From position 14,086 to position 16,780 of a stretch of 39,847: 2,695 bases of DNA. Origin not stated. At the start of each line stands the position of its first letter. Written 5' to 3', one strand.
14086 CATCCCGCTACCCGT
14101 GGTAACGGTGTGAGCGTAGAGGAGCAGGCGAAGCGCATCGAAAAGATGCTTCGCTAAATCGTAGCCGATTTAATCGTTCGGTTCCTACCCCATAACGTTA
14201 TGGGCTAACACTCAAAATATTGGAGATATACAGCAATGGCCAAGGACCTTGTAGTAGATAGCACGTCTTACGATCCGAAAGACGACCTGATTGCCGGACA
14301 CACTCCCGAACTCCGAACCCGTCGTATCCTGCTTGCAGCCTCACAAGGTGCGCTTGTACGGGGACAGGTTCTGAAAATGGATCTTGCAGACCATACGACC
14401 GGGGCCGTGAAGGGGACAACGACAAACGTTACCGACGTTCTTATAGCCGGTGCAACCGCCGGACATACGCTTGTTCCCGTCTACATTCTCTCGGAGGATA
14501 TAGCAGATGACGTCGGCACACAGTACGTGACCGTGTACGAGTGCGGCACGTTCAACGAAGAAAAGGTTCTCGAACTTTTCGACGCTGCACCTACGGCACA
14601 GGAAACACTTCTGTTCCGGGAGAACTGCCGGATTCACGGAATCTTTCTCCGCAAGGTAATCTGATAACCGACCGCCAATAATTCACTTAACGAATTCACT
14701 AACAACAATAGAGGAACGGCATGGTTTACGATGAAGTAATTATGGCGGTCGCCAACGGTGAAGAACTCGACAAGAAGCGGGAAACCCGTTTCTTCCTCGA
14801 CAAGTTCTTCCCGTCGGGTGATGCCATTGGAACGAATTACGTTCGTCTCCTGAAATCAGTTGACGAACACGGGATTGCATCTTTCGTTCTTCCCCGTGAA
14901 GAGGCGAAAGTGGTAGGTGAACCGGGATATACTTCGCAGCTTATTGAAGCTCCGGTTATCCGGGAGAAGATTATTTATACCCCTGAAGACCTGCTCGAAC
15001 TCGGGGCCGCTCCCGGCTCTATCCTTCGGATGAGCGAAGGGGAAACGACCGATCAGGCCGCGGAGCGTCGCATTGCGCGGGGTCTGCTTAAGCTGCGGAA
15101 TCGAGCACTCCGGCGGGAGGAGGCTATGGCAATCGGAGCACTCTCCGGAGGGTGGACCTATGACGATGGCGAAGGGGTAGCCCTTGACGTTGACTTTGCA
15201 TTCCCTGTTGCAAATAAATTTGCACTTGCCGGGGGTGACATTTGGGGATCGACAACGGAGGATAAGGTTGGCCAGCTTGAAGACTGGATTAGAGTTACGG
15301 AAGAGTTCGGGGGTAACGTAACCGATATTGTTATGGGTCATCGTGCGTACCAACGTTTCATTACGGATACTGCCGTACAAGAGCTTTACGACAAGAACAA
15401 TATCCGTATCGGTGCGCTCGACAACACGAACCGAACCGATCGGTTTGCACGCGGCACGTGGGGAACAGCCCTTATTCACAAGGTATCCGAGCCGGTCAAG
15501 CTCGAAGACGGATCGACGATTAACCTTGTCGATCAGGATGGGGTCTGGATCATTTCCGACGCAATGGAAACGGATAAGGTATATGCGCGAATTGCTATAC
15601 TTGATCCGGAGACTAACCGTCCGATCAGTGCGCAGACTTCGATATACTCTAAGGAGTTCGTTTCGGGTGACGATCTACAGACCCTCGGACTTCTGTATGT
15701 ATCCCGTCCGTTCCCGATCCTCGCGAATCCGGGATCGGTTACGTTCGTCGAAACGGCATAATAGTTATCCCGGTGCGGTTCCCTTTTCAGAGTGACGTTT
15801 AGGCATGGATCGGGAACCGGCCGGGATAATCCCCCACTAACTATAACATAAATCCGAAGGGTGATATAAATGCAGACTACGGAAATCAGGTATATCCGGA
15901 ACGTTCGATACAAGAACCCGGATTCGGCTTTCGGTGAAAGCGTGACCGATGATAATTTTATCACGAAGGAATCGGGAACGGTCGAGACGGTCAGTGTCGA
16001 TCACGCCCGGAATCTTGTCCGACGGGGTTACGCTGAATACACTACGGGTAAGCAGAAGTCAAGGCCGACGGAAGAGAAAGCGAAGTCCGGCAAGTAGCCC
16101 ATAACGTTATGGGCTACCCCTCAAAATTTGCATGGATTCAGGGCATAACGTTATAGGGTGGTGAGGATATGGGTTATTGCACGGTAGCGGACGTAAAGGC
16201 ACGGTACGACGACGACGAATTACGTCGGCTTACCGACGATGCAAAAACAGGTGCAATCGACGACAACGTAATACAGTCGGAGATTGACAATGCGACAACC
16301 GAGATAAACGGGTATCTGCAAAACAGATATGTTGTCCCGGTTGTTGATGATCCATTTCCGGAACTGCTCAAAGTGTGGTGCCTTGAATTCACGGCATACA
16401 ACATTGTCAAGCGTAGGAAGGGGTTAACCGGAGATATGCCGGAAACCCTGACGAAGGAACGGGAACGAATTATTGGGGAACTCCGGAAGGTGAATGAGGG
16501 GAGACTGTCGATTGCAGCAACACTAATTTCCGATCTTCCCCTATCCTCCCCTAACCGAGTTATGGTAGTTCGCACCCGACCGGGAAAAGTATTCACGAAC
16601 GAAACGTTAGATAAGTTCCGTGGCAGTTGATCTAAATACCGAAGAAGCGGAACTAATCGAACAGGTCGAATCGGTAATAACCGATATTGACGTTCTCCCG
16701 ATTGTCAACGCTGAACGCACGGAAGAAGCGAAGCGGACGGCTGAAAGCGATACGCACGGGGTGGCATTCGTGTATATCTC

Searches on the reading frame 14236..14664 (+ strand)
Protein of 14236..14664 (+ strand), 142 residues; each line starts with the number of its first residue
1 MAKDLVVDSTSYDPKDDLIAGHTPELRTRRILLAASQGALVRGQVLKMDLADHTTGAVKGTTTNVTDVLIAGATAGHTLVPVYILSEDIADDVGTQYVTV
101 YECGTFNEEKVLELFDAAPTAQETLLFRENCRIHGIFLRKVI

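Call 12: search_protein_families(library=phrogs, proteins=[window:14236-14664:+], max_evalue=0.001)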
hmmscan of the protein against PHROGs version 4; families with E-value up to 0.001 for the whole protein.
window:14236-14664:+ (142 aa): 1 family
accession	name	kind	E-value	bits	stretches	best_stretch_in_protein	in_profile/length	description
phrog_49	-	head and packaging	9.3e-15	55.8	1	9-141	22-139/147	head decoration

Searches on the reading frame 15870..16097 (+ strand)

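Call 12: search_protein_families(library=phrogs, proteins=[window:15870-16097:+], max_evalue=0.001)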
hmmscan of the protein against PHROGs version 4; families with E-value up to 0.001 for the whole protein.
window:15870-16097:+ (75 aa): 1 family
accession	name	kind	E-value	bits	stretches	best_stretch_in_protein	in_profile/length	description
phrog_829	-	unknown function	0.00051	21.2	0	34-71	14-51/63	-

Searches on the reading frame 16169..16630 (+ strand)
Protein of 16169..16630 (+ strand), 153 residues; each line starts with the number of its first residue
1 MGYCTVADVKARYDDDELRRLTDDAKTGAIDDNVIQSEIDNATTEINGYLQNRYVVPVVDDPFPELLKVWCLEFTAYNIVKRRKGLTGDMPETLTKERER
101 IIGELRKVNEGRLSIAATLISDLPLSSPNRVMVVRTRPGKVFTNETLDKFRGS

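Call 12: search_protein_families(library=phrogs, proteins=[window:16169-16630:+], max_evalue=0.001)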
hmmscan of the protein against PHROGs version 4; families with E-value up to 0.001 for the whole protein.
window:16169-16630:+ (153 aa): 1 family
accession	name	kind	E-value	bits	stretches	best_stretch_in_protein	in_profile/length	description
phrog_195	-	connector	1.1e-27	98.2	1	1-149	163-302/386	head-tail adaptor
